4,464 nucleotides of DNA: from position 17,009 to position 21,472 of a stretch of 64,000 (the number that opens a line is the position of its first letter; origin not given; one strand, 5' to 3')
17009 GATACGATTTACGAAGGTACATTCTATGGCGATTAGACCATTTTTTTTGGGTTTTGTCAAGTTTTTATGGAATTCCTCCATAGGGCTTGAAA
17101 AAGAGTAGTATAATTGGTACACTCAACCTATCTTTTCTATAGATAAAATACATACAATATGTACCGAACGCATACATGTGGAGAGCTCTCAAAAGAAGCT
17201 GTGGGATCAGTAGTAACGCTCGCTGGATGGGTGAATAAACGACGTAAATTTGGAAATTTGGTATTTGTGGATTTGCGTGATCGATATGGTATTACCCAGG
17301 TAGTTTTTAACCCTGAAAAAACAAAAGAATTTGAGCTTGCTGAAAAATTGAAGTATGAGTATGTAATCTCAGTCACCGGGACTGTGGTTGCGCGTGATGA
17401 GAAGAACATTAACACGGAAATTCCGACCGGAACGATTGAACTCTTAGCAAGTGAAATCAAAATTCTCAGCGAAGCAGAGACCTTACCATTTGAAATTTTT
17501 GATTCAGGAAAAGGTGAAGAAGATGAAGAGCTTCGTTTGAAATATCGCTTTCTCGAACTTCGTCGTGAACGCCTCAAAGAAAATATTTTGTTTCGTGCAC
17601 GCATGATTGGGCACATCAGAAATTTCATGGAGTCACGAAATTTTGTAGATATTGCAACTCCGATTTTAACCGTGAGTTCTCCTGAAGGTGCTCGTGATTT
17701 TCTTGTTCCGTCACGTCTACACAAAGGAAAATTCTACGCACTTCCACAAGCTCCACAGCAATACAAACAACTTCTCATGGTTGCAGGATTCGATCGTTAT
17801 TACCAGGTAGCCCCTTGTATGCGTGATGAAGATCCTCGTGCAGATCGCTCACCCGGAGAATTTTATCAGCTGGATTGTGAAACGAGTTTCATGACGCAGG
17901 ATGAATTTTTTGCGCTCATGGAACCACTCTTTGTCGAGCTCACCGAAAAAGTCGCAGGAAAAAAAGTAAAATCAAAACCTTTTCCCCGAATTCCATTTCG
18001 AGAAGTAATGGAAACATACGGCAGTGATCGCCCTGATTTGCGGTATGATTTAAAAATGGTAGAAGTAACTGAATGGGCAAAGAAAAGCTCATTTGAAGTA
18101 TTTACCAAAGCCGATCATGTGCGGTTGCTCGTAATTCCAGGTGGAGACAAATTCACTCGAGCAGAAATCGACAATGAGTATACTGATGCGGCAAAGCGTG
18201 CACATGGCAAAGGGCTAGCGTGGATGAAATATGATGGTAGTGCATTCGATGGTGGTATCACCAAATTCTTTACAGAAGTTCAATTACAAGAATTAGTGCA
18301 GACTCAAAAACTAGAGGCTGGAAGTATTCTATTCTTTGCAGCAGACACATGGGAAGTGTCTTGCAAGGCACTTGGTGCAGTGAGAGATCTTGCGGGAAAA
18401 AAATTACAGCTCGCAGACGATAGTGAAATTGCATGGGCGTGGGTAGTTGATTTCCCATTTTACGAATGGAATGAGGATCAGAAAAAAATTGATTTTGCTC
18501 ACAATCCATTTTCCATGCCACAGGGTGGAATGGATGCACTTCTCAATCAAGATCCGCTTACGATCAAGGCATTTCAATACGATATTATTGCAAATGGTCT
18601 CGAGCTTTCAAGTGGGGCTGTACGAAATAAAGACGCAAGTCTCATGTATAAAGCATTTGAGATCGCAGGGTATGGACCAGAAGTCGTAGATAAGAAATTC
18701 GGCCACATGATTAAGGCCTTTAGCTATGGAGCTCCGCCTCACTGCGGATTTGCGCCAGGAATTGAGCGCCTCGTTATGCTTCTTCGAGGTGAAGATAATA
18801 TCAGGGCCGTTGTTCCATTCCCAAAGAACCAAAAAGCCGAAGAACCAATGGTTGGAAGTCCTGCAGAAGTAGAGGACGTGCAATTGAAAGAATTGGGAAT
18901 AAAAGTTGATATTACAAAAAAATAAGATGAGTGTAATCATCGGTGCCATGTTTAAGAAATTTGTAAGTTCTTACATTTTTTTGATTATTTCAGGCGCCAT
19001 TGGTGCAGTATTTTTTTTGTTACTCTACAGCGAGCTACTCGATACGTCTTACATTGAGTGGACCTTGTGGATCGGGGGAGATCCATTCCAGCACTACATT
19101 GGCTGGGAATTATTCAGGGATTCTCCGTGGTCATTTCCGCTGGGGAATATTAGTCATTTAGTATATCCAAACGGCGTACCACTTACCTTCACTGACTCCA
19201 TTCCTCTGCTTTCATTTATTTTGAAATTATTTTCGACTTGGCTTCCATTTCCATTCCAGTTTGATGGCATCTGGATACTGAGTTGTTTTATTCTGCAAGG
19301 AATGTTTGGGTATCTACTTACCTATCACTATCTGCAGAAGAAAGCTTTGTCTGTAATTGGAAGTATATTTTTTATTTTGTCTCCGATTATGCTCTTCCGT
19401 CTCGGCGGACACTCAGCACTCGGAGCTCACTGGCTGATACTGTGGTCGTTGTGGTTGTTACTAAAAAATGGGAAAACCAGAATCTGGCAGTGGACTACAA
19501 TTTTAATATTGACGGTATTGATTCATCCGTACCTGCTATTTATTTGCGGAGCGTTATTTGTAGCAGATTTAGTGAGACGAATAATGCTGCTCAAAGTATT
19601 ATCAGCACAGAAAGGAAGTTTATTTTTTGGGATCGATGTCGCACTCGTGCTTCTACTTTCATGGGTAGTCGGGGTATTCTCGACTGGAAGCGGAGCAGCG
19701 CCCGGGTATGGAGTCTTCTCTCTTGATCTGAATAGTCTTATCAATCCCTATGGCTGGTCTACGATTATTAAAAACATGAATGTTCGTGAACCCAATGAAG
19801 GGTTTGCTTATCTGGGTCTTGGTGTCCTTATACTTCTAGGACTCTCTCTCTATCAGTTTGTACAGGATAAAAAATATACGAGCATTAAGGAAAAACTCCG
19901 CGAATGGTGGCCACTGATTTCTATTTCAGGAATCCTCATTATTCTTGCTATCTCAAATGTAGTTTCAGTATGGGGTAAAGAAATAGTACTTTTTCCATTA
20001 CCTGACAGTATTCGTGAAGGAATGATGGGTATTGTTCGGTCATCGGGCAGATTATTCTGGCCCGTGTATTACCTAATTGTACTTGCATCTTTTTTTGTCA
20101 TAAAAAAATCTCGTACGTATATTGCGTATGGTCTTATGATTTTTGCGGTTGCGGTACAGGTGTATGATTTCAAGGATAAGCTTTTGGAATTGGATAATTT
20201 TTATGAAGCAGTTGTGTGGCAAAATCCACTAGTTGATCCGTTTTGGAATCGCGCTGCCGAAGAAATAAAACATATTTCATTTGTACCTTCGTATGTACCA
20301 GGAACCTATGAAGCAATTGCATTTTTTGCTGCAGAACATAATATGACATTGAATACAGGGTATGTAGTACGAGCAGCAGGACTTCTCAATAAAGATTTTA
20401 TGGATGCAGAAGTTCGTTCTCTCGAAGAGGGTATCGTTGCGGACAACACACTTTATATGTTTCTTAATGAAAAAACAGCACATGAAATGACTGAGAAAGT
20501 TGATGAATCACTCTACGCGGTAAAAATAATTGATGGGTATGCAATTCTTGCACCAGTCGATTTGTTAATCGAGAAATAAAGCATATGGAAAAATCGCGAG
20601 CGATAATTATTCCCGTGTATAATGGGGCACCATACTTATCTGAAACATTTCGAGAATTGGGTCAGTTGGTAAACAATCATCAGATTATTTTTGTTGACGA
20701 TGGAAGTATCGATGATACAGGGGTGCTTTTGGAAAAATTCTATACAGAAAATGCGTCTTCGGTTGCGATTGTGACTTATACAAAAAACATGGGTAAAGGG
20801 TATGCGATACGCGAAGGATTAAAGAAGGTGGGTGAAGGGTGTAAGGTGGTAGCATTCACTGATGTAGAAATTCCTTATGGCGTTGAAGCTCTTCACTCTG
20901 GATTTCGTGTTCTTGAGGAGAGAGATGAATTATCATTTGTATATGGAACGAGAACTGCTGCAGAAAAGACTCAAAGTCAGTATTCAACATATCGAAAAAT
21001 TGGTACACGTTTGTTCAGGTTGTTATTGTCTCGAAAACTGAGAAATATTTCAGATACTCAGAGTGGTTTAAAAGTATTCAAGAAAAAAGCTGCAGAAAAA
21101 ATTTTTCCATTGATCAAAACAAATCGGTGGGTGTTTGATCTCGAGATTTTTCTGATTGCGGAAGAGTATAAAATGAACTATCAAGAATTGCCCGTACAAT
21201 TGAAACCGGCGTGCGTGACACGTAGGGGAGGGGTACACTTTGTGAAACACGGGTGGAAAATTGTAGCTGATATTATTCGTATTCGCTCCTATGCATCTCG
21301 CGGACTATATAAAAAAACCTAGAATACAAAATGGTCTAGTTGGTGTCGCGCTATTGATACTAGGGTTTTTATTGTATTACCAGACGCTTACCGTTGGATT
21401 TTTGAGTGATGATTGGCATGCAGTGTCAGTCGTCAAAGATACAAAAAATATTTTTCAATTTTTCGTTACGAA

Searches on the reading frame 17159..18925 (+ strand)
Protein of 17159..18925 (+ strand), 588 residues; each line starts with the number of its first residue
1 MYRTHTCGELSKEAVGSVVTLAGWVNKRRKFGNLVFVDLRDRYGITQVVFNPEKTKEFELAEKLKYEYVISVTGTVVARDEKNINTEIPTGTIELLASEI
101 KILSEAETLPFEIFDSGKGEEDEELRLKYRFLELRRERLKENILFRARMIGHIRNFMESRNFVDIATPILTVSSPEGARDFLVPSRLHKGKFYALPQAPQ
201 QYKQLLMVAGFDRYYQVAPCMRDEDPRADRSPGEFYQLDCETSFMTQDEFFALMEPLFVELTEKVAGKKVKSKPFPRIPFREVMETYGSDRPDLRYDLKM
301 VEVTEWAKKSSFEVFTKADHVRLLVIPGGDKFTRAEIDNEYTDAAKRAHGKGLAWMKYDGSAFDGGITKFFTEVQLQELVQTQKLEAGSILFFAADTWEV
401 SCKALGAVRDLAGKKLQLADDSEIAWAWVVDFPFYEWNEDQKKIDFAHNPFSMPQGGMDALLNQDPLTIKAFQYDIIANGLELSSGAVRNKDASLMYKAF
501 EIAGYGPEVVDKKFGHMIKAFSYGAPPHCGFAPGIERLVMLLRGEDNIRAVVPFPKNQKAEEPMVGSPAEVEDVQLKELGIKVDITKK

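Call 5: search_protein_families(library=pfam, proteins=[window:17159-18925:+], max_evalue=0.1)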
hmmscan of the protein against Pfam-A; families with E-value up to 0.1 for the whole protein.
window:17159-18925:+ (588 aa): 3 families
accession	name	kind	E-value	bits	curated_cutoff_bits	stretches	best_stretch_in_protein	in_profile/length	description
PF00152.25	tRNA-synt_2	-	7.3e-104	347.6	25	1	122-558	1-308/308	tRNA synthetases class II (D, K and N)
PF02938.19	GAD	-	4.1e-18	65.8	23.4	1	317-405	7-95/95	GAD domain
PF01336.31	tRNA_anti-codon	-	2.6e-17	63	27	1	19-103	1-75/75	OB-fold nucleic acid binding domain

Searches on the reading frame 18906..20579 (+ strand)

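Call 5: search_protein_families(library=pfam, proteins=[window:18906-20579:+], max_evalue=0.1)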
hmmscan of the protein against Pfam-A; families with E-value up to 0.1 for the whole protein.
window:18906-20579:+ (557 aa): 1 family
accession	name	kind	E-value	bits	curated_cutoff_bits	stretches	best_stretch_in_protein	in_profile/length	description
PF19830.4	DUF6311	-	1.6e-40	140.2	27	1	26-319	6-301/303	Family of unknown function (DUF6311)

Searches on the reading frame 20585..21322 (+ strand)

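Call 30: search_protein_families(library=pfam, proteins=[window:20585-21322:+], max_evalue=0.001)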
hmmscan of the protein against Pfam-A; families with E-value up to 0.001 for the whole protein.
window:20585-21322:+ (245 aa): 1 family
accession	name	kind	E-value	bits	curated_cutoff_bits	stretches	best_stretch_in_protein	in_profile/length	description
PF00535.33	Glycos_transf_2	-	7.7e-16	58.9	23.3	1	7-174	2-168/168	Glycosyl transferase family 2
